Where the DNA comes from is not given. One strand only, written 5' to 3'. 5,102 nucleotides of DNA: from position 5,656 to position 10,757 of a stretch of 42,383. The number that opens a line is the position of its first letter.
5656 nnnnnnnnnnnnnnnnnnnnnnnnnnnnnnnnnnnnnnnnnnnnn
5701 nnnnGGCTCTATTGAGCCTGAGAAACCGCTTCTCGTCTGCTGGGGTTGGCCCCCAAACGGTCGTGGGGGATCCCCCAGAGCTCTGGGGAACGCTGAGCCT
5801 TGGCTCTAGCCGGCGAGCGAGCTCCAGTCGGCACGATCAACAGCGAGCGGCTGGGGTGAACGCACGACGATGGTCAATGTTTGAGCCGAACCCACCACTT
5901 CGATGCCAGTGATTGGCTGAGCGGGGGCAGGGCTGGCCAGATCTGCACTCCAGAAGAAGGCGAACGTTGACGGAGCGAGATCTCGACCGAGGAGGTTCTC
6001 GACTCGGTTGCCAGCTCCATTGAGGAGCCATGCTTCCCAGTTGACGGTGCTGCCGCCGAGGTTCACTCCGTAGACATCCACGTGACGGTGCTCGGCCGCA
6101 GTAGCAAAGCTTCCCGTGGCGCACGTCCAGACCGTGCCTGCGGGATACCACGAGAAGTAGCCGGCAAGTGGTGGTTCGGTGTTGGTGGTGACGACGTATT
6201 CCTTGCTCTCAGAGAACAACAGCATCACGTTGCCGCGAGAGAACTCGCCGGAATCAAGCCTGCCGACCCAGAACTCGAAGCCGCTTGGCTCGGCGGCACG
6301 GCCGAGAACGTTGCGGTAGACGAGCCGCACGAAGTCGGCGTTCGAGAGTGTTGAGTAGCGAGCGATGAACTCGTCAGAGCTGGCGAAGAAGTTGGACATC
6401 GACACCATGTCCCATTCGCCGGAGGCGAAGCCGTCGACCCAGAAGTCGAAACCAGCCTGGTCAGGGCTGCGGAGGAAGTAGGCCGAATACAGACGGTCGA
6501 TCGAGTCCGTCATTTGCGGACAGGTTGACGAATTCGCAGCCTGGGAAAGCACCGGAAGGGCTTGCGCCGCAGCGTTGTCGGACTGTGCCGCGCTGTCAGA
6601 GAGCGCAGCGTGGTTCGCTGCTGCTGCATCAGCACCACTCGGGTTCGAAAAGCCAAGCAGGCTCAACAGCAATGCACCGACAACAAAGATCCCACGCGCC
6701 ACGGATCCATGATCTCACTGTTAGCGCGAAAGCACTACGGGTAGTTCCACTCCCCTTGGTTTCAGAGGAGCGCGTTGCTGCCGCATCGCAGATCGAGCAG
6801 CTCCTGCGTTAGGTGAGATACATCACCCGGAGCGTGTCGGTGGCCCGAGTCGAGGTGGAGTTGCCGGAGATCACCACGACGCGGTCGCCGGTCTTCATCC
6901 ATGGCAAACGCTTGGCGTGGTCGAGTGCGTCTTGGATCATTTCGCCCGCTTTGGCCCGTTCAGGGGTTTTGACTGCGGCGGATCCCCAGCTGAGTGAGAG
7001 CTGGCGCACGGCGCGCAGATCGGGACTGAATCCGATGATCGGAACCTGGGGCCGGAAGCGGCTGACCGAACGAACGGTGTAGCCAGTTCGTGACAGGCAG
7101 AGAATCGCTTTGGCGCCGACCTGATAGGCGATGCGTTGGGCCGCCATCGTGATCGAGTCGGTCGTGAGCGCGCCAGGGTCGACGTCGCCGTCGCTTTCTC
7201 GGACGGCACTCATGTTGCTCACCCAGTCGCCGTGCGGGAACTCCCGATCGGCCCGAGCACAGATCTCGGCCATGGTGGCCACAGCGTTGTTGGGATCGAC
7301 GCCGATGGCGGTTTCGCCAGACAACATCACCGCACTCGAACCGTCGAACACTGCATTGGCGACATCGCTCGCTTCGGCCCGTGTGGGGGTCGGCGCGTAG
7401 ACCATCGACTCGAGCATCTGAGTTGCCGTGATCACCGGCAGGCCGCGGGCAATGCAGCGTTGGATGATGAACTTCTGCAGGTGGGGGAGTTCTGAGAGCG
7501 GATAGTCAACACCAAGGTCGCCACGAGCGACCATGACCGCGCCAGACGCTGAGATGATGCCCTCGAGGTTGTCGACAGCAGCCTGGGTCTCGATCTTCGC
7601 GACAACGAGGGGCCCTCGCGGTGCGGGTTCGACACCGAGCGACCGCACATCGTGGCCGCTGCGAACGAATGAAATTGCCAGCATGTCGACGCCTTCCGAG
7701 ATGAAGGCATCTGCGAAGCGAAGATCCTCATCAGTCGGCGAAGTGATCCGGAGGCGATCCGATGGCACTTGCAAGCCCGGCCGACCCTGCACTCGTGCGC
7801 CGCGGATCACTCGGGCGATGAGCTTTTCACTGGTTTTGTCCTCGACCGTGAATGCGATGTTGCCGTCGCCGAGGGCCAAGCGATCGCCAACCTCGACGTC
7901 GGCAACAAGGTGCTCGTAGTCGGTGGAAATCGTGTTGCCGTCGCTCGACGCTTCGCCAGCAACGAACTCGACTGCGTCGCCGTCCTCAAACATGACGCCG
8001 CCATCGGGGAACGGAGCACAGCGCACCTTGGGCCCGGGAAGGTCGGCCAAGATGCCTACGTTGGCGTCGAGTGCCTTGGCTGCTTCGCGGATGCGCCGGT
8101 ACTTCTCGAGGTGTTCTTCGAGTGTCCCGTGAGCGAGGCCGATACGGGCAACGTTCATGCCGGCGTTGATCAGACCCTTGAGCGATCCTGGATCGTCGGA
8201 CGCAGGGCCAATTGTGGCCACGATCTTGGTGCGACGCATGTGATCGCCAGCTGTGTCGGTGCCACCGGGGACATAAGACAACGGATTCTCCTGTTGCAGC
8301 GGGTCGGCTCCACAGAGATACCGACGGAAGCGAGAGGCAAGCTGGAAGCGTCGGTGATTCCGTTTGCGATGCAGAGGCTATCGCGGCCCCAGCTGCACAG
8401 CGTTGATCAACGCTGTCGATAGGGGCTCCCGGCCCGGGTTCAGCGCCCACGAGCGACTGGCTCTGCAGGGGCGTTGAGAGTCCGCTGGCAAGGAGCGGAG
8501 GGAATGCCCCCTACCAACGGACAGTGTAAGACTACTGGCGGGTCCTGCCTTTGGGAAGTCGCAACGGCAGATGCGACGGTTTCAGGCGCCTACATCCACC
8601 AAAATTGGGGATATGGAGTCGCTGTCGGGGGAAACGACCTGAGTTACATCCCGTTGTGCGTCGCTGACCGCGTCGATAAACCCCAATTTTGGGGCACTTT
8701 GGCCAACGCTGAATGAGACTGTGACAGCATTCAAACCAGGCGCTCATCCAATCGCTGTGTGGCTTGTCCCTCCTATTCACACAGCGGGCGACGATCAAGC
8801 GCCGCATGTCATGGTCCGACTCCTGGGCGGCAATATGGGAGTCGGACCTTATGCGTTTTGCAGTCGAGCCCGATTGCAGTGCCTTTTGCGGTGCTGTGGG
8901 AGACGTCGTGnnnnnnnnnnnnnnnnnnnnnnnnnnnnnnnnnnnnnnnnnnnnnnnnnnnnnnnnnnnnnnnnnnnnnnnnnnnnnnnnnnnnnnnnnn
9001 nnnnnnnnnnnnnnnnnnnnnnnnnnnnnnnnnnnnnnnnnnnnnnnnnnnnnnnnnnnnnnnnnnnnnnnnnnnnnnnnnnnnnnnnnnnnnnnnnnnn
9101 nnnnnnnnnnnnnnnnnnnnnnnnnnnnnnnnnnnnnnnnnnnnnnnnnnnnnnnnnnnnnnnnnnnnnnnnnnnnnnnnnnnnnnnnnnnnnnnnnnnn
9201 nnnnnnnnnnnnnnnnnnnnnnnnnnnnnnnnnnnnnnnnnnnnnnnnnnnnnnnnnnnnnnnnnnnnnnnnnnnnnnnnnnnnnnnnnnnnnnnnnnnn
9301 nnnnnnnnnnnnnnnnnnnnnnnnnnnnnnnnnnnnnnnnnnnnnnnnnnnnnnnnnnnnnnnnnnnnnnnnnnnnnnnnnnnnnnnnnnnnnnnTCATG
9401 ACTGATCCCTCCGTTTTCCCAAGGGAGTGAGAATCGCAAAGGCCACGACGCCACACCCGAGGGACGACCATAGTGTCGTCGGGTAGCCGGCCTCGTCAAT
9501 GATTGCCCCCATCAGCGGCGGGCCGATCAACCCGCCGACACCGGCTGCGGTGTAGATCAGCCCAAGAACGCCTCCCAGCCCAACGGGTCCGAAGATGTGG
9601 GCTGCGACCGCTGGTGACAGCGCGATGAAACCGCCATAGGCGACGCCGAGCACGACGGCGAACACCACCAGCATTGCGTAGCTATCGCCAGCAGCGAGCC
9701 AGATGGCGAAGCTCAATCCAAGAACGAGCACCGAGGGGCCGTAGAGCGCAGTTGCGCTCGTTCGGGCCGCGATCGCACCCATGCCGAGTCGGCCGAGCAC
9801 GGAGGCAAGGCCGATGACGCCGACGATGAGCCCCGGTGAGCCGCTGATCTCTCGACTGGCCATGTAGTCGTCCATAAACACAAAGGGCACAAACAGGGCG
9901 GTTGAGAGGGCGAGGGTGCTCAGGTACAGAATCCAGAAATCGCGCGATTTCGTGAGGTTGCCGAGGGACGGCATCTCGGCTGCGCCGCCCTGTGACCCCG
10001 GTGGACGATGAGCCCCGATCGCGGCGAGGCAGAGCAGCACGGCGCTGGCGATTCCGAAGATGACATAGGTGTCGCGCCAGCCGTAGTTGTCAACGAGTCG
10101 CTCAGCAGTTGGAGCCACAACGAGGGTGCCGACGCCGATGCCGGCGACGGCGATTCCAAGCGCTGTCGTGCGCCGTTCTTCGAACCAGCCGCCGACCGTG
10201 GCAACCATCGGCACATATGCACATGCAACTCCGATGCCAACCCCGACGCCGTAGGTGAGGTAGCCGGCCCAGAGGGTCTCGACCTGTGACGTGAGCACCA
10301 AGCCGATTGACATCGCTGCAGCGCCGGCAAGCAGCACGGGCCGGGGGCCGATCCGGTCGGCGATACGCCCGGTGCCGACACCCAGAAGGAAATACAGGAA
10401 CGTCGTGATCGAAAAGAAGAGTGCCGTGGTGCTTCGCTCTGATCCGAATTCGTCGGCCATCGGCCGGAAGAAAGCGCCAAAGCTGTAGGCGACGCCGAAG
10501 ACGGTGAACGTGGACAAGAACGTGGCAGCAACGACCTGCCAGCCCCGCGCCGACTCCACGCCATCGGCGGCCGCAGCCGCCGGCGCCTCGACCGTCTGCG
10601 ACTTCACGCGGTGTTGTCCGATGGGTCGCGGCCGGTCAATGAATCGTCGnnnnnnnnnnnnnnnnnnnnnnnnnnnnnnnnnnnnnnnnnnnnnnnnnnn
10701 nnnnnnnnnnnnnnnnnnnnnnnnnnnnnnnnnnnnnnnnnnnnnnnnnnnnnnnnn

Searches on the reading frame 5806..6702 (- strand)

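Call 66: search_protein_families(library=pfam, proteins=[window:5806-6702:-], max_evalue=0.00001)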
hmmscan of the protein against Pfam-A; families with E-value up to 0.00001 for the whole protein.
window:5806-6702:- (298 aa): 1 family
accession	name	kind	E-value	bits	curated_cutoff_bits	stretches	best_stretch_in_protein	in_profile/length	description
PF13946.11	DUF4214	-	6.3e-26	90.7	23.2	1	106-170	4-69/72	Domain of unknown function (DUF4214)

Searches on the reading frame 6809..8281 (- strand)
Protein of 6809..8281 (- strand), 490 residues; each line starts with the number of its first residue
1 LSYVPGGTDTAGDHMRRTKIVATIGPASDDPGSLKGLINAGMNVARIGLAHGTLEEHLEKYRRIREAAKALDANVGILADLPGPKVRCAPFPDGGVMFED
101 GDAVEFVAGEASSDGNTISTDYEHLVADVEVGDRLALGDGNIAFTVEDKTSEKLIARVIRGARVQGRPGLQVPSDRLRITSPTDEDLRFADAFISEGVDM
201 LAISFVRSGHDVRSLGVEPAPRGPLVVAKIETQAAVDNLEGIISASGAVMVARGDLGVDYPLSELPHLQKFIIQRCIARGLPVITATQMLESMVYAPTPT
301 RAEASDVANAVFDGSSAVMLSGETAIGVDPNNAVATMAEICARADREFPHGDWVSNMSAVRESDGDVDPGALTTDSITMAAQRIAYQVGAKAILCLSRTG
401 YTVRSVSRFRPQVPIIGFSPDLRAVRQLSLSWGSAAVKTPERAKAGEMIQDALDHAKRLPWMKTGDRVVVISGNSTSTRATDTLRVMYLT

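Call 66: search_protein_families(library=pfam, proteins=[window:6809-8281:-], max_evalue=0.00001)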
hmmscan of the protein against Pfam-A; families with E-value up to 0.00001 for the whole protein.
window:6809-8281:- (490 aa): 2 families
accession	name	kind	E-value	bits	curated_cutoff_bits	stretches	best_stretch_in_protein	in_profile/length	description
PF00224.27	PK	-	3.4e-89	299.6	30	1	15-334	1-328/328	Pyruvate kinase, barrel domain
PF02887.21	PK_C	-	2.9e-28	98.7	28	1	375-487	1-114/114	Pyruvate kinase, alpha/beta domain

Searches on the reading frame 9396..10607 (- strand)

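Call 66: search_protein_families(library=pfam, proteins=[window:9396-10607:-], max_evalue=0.00001)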
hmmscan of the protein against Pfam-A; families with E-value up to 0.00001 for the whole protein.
window:9396-10607:- (403 aa): 1 family
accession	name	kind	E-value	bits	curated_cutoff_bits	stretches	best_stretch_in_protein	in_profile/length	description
PF07690.21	MFS_1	-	2.5e-39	135.6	33.4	2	30-284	2-266/347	Major Facilitator Superfamily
